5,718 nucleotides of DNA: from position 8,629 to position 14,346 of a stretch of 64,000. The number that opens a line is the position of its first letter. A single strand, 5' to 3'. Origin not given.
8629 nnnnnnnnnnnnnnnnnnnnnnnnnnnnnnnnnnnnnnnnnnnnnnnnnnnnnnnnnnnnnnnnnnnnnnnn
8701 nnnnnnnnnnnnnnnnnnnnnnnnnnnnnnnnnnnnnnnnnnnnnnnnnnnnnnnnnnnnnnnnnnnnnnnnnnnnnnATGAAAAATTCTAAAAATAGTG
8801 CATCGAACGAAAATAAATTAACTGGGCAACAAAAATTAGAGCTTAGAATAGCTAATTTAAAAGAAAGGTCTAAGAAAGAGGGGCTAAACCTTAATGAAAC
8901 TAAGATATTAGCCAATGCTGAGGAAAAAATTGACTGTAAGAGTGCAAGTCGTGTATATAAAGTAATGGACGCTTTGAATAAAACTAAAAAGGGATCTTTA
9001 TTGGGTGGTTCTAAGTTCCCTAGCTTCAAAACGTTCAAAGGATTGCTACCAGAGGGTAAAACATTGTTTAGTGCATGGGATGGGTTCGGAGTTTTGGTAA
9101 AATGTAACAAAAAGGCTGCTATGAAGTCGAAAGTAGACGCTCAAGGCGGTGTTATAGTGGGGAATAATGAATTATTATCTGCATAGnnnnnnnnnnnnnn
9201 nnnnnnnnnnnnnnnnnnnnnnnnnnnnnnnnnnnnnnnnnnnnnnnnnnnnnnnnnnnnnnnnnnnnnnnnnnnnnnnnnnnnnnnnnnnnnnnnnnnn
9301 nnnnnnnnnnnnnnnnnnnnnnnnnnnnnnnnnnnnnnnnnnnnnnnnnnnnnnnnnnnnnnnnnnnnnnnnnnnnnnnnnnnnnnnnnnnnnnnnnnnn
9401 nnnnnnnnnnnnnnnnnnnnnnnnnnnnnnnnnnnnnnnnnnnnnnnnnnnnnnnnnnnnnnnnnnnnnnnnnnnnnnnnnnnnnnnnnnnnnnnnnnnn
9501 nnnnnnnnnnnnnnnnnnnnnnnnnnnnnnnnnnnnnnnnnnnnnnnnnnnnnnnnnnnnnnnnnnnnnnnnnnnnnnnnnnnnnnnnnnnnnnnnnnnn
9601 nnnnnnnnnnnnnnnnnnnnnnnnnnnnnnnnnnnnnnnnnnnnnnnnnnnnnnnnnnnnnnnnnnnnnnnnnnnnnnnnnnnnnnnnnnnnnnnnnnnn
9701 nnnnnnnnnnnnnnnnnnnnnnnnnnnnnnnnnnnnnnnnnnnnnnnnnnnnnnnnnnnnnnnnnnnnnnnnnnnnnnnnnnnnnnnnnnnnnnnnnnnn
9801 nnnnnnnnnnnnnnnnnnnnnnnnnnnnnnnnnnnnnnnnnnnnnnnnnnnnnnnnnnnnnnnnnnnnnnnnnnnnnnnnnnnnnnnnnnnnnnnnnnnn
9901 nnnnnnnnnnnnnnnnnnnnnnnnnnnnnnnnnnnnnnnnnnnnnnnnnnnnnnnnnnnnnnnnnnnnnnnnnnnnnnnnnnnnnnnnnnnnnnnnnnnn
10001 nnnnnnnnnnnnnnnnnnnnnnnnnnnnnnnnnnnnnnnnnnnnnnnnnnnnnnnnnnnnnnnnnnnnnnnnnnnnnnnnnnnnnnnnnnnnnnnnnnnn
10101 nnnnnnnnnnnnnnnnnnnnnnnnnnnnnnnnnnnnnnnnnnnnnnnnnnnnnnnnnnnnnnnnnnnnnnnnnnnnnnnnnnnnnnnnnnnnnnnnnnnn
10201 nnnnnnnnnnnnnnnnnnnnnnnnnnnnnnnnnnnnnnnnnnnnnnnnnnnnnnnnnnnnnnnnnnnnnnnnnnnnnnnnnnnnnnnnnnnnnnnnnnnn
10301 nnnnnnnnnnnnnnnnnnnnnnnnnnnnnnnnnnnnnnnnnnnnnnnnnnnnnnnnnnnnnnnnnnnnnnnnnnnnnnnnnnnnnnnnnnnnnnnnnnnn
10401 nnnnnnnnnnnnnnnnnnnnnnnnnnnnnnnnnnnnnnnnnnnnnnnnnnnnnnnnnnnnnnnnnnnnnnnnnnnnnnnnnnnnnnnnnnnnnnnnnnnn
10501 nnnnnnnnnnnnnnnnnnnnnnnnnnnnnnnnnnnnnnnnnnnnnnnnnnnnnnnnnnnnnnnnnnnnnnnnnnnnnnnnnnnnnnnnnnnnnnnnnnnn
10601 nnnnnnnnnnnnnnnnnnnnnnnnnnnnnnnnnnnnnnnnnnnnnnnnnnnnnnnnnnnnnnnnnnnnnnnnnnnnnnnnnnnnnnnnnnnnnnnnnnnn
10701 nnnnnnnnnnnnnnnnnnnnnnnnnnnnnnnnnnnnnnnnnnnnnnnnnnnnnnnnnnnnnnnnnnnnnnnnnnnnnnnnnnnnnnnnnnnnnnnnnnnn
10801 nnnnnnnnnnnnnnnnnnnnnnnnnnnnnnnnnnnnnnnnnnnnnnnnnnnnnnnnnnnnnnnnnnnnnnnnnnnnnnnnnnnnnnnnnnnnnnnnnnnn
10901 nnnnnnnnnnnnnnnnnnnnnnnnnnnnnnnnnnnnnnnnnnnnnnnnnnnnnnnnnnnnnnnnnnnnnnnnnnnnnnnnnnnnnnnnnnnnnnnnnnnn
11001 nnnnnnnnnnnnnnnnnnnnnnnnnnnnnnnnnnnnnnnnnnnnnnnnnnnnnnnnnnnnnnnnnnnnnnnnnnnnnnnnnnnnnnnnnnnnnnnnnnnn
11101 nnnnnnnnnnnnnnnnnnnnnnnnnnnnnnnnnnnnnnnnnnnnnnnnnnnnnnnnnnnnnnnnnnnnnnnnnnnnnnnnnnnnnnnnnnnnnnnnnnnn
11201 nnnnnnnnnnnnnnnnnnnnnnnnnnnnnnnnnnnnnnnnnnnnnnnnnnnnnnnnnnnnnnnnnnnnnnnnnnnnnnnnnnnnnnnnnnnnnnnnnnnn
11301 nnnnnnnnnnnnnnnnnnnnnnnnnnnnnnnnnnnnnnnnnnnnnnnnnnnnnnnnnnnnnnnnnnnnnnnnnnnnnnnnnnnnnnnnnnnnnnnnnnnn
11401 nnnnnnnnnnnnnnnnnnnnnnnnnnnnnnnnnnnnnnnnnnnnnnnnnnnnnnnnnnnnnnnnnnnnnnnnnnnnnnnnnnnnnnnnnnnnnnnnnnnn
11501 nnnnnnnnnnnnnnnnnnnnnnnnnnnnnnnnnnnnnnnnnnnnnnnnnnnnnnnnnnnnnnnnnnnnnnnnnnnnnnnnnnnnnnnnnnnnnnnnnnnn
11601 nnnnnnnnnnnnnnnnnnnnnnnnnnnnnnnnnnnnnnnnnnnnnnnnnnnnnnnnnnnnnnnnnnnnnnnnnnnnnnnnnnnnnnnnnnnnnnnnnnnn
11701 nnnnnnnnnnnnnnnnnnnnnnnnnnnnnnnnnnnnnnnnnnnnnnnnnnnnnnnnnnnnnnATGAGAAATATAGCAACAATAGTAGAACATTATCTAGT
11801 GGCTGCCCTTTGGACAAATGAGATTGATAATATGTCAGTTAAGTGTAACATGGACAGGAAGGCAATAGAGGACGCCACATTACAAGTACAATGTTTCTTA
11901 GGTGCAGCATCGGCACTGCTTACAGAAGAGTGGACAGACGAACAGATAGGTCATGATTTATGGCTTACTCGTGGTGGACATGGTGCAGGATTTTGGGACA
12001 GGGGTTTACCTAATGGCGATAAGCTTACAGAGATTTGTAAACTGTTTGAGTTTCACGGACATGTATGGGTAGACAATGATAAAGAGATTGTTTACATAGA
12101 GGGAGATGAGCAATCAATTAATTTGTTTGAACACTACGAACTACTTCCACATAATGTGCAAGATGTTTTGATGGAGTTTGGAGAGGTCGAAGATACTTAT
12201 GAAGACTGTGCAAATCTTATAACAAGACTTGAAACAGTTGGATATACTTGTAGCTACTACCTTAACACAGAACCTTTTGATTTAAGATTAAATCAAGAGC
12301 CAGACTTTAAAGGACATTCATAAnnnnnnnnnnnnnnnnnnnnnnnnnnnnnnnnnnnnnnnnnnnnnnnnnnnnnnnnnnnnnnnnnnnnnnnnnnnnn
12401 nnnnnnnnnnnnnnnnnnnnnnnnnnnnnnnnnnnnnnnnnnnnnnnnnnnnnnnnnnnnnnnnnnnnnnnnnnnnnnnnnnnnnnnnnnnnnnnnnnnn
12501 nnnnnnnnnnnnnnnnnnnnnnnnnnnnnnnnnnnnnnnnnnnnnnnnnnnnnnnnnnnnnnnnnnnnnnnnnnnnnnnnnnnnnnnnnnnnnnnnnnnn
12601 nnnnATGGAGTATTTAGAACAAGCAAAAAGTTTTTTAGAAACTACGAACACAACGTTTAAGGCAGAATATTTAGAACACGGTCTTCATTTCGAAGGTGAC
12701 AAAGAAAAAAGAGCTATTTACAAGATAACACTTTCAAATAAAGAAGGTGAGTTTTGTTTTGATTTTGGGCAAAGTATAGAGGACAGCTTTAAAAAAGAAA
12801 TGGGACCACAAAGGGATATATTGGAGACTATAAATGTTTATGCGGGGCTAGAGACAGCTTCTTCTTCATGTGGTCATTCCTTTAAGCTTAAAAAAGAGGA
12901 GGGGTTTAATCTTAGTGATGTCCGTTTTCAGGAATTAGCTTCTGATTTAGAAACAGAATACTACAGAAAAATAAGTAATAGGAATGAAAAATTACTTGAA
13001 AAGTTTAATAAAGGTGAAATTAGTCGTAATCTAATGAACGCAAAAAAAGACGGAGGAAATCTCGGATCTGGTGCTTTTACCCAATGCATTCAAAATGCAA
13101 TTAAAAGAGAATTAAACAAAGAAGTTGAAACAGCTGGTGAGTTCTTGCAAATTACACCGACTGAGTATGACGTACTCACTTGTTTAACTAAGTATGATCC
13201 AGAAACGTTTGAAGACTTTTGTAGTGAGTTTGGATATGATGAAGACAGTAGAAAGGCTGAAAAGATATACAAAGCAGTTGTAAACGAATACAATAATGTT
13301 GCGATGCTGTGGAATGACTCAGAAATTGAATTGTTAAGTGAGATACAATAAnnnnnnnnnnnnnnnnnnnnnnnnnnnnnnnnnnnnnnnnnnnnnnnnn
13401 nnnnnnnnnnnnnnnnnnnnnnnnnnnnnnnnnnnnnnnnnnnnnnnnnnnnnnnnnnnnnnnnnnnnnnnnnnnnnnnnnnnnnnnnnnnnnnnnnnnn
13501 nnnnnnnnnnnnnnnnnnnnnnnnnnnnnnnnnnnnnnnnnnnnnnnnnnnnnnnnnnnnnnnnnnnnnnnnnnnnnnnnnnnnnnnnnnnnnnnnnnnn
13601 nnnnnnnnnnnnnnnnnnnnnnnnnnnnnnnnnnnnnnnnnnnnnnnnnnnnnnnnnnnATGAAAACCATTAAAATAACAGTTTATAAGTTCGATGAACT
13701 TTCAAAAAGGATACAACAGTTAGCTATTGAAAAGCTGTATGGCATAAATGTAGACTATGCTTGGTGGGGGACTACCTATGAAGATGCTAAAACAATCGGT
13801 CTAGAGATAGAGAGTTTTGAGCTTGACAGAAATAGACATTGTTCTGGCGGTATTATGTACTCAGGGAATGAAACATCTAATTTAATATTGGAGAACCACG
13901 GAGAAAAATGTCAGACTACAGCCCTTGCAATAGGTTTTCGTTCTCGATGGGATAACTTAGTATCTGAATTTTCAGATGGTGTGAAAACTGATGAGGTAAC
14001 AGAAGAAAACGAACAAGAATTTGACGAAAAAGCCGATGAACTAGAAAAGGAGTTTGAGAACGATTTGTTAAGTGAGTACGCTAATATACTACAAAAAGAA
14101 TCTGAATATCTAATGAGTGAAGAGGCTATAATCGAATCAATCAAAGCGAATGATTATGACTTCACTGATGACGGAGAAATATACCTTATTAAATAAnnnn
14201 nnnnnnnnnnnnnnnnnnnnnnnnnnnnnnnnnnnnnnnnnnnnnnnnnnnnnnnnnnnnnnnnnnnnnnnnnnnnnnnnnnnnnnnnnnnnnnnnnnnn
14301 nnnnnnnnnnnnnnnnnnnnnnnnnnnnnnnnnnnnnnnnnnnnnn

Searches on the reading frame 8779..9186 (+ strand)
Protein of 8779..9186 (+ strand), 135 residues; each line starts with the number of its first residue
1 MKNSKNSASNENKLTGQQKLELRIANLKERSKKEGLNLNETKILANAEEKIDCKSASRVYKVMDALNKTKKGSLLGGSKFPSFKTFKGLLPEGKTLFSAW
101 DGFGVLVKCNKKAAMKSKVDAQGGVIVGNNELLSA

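Call 9: search_protein_families(library=pfam, proteins=[window:8779-9186:+], max_evalue=0.01)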
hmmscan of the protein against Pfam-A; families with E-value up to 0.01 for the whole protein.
window:8779-9186:+ (135 aa): 0 families

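Call 10: search_protein_families(library=phrogs, proteins=[window:8779-9186:+], max_evalue=0.01)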
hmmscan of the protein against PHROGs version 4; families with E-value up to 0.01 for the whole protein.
window:8779-9186:+ (135 aa): 0 families

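Call 17: find_related_loci(query=window:8779-9186:+, collection=viral_contigs, flank=6000)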
Query window:8779-9186:+ (135 aa) in viral_contigs; peptide patterns used: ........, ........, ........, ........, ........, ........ (x = any residue, [..] = any of these).
18 stretches matched a pattern, but none encodes a relative of the query by tblastn (E <= 1e-3).

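Call 21: find_encoding_contigs(protein=window:8779-9186:+, flank=10000, max_places=10)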
Protein window:8779-9186:+ (135 aa): 2 contigs read that carry it; 2 places shown.
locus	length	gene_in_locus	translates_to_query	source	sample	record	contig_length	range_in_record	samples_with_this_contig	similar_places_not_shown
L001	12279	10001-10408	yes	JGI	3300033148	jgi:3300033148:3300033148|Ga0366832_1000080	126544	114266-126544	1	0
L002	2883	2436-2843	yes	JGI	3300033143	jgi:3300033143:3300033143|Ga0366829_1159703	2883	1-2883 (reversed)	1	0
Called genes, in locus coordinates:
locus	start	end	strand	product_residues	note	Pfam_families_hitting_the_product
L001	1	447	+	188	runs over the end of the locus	PF00625:Guanylate_kin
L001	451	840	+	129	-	-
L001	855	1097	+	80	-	-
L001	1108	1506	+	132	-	PF21825:Sequestin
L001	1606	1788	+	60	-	-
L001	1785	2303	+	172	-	PF00186:DHFR_1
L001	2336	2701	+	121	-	-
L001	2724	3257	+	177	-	PF01885:PTS_2-RNA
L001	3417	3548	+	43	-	-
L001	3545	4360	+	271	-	PF16473:Rv2179c-like (faint)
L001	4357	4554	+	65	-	-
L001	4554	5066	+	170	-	-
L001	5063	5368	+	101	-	PF20137:BubE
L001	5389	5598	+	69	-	-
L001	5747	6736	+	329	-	-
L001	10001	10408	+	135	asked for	-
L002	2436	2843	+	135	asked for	-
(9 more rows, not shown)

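Call 22: find_homologous_proteins(query=window:8779-9186:+)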
Query window:8779-9186:+ (135 aa): 2 proteins with E <= 0.001 among 12 candidates.
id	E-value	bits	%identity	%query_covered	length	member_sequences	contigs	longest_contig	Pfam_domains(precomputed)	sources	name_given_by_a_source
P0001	3.5e-78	278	100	100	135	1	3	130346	-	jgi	-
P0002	1.6e-32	130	55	83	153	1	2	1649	-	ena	-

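Call 24: find_encoding_contigs(protein=P0002, flank=10000, max_places=10)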
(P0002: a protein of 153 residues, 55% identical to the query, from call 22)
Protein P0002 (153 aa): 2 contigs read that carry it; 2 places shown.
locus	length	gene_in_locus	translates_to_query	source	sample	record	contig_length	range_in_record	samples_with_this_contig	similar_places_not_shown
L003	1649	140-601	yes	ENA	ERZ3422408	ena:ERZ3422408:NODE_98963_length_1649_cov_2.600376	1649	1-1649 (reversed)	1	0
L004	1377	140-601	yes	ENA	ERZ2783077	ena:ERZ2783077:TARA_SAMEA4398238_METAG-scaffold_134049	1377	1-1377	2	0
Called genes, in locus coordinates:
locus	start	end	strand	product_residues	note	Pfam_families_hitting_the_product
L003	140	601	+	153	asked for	-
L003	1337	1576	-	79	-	-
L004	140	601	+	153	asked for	-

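Call 98: predict_structure(alignment_id=A4)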
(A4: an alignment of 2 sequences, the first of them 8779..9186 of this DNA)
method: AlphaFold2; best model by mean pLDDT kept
length: 135 residues; sequences in the alignment: 2
mean_pLDDT: 48.8   pTM: 0.35
mean pLDDT of the five models: 48.8, 37.7, 36.3, 36.2, 33.3
residues with pLDDT >= 90: 0; 70-90: 0; 50-70: 70; < 50: 65
segments of 3 or more residues with pLDDT < 50: 1-21, 39-41, 46-49, 71-78, 102-104, 114-117, 119-135
pLDDT, mean of each block of 10 residues (from residue 1): 38 45 54 53 48 56 59 48 54 53 51 49 37 27
secondary structure, 60 per line:
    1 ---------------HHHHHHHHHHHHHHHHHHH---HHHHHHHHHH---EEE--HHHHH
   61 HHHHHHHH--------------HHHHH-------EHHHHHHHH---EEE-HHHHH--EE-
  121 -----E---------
elements in order: H16-34 H38-47 E51-53 H56-68 H83-87 H96-103 E107-109 H111-115

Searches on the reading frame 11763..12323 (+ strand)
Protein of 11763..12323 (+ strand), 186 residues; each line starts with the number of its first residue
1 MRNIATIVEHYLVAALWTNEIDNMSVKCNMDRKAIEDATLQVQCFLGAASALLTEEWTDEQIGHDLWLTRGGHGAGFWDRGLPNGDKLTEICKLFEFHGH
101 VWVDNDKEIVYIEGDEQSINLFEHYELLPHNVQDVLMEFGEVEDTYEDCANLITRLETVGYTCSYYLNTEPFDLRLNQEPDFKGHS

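Call 9: search_protein_families(library=pfam, proteins=[window:11763-12323:+], max_evalue=0.01)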
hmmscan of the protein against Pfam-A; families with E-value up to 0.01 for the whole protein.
window:11763-12323:+ (186 aa): 0 families

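Call 10: search_protein_families(library=phrogs, proteins=[window:11763-12323:+], max_evalue=0.01)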
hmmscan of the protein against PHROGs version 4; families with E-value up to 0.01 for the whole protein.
window:11763-12323:+ (186 aa): 4 families
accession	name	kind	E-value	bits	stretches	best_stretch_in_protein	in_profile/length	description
phrog_1915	-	unknown function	2e-18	68.1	1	3-108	8-138/141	-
phrog_37263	-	unknown function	2.1e-09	38.7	1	112-181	47-120/175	-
phrog_20867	-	unknown function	2.1e-09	38.5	1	60-105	131-177/193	-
phrog_29067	-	unknown function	0.007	17.3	0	111-175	149-217/219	-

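Call 32: find_homologous_proteins(query=window:11763-12323:+, max_evalue=0.00001)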
Query window:11763-12323:+ (186 aa): 316 proteins with E <= 0.00001 among 441 candidates; the best 120 are listed.
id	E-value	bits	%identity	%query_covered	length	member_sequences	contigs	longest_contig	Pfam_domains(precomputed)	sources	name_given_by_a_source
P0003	3.3e-126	436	100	100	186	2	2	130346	-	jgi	-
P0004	1.7e-97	343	79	99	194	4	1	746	-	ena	-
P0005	2.4e-97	342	78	99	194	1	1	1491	-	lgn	-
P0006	5.1e-97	341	79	99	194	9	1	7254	-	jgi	jgi:hypothetical protein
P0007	7.5e-92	324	75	99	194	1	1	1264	-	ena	-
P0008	1.7e-86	307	70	99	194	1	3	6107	-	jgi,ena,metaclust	metaclust:\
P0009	1.3e-85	304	71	99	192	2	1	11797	-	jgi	-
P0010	1.6e-83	297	69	98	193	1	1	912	-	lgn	-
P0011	8.3e-81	288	69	98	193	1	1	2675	-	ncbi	-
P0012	2.8e-80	287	68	99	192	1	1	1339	-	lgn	-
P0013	1.1e-75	272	66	99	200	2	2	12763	-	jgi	jgi:hypothetical protein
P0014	1.3e-73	265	65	99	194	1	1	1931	-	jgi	jgi:hypothetical protein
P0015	1.2e-61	226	59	94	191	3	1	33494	-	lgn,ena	-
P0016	7.8e-47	177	81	53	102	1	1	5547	-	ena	-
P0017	4.9e-44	168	60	70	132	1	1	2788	-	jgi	jgi:hypothetical protein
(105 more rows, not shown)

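Call 33: find_encoding_contigs(protein=P0015, flank=10000, max_places=4)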
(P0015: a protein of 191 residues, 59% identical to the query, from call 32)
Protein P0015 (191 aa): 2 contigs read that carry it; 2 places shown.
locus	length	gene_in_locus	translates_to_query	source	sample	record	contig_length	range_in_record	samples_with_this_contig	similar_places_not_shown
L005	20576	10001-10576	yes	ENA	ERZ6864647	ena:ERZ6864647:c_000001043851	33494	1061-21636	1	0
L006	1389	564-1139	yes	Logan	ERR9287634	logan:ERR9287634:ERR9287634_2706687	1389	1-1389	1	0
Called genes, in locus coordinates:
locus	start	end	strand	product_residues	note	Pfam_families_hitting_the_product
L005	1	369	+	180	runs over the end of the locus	-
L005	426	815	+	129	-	-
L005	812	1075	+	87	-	-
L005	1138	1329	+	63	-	-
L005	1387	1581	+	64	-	-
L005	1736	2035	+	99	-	-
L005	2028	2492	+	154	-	-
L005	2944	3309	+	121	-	-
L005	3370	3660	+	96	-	-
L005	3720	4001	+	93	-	-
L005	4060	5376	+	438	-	PF01507:PAPS_reduct (weak)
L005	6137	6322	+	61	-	-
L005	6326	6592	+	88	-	-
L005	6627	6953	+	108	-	-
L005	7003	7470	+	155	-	-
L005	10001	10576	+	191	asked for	-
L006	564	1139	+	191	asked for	-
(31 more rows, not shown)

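Call 34: find_encoding_contigs(protein=P0013, flank=10000, max_places=4)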
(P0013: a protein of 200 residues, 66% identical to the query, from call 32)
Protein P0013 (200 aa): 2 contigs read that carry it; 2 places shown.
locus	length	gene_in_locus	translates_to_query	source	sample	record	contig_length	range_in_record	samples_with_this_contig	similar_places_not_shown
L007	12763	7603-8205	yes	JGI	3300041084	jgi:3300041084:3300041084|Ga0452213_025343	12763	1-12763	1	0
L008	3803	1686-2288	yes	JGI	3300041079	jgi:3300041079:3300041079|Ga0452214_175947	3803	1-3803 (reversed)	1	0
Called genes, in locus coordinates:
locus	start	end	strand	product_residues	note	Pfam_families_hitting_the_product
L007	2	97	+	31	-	?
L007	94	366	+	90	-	-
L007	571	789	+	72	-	-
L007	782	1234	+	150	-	-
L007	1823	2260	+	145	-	-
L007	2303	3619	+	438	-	PF01507:PAPS_reduct (weak)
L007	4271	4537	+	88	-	-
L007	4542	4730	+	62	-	-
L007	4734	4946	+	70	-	-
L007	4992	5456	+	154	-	-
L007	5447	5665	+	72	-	-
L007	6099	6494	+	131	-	-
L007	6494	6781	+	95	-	-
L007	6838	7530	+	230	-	-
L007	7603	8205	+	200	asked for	-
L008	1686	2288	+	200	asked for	-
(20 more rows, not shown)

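Call 35: find_encoding_contigs(protein=P0009, flank=10000, max_places=4)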
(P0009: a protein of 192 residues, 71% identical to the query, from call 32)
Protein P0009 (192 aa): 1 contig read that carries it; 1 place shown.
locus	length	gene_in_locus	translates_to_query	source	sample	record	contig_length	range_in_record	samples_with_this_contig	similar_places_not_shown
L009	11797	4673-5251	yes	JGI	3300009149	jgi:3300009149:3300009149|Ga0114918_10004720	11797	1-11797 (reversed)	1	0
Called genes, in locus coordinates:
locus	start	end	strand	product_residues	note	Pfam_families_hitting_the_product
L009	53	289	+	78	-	-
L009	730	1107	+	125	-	-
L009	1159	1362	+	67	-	-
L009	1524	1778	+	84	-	-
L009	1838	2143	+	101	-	-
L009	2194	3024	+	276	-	PF17338:GP88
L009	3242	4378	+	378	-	-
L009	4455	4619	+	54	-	-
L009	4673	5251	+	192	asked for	-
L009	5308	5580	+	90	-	-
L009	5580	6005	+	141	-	-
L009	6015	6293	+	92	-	-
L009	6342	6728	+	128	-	-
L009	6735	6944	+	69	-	-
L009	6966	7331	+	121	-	-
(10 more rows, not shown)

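Call 37: find_encoding_contigs(protein=P0006, flank=10000, max_places=4)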
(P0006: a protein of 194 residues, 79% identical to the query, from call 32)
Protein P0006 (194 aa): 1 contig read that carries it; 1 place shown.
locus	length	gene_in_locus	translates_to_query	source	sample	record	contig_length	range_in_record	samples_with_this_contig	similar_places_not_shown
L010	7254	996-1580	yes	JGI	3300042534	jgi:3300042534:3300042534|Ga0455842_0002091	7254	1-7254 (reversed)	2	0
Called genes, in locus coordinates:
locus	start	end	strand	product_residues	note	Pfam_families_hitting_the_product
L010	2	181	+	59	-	?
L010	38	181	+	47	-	-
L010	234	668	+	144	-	-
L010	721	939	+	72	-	-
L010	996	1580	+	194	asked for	-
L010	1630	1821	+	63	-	-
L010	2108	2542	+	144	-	-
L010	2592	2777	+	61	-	-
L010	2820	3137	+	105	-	-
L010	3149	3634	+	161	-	-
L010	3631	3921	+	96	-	-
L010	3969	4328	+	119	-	-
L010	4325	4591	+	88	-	-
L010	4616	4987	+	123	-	-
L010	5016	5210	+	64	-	-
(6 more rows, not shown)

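Call 38: find_encoding_contigs(protein=P0008, flank=10000, max_places=4)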
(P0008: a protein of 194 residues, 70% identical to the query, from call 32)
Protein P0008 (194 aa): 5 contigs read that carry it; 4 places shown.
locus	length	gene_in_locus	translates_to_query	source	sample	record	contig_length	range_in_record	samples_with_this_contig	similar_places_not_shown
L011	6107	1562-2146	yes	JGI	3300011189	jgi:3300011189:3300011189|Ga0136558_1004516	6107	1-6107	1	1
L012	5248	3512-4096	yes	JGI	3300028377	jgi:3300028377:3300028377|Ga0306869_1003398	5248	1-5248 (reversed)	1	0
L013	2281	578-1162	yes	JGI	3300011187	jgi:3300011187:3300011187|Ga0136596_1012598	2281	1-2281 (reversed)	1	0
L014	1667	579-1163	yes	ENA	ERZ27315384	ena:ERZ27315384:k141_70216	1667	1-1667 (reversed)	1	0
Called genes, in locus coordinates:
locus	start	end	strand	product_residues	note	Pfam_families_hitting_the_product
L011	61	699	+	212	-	-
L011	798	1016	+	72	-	-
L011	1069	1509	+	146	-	-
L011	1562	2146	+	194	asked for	-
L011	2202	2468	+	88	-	-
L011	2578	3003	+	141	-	-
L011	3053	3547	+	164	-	-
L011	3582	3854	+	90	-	-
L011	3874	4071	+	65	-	-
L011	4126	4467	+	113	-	-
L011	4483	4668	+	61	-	-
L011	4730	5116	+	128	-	-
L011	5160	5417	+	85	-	-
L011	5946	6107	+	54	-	?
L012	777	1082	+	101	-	-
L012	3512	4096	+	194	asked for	-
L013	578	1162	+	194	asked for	-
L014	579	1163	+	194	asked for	-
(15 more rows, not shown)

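Call 56: find_encoding_contigs(protein=P0003, flank=10000, max_places=6)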
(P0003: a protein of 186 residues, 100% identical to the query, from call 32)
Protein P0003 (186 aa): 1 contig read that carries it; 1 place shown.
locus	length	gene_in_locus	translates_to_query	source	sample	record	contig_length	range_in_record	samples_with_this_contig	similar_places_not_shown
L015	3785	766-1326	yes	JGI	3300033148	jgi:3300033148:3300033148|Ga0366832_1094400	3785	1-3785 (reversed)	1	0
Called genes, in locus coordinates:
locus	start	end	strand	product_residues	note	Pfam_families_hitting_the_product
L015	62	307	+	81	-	-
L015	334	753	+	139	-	-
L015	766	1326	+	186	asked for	-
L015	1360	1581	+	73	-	-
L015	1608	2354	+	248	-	-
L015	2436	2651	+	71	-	-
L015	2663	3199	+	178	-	-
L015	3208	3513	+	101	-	-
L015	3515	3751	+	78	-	-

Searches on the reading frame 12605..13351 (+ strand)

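Call 9: search_protein_families(library=pfam, proteins=[window:12605-13351:+], max_evalue=0.01)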
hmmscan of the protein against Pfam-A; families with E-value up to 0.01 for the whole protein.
window:12605-13351:+ (248 aa): 0 families

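Call 10: search_protein_families(library=phrogs, proteins=[window:12605-13351:+], max_evalue=0.01)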
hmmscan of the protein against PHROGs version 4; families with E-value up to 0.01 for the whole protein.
window:12605-13351:+ (248 aa): 1 family
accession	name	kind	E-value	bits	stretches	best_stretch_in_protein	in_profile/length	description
phrog_4273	-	unknown function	3e-17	64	1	5-247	13-146/150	-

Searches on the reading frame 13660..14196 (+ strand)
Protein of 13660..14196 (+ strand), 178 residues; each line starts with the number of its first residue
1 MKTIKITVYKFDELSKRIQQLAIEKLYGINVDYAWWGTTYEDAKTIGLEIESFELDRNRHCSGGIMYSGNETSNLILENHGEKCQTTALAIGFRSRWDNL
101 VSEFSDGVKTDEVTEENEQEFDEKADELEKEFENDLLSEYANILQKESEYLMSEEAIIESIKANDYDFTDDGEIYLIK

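Call 9: search_protein_families(library=pfam, proteins=[window:13660-14196:+], max_evalue=0.01)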
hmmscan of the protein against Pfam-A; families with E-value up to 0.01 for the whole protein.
window:13660-14196:+ (178 aa): 0 families

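Call 10: search_protein_families(library=phrogs, proteins=[window:13660-14196:+], max_evalue=0.01)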
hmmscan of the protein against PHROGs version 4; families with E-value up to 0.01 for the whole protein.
window:13660-14196:+ (178 aa): 2 families
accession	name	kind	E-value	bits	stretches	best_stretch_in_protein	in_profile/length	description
phrog_5162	-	unknown function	3.8e-11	43.9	2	113-173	137-196/201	-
phrog_10310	-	unknown function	0.00022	22.1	0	106-175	139-211/212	-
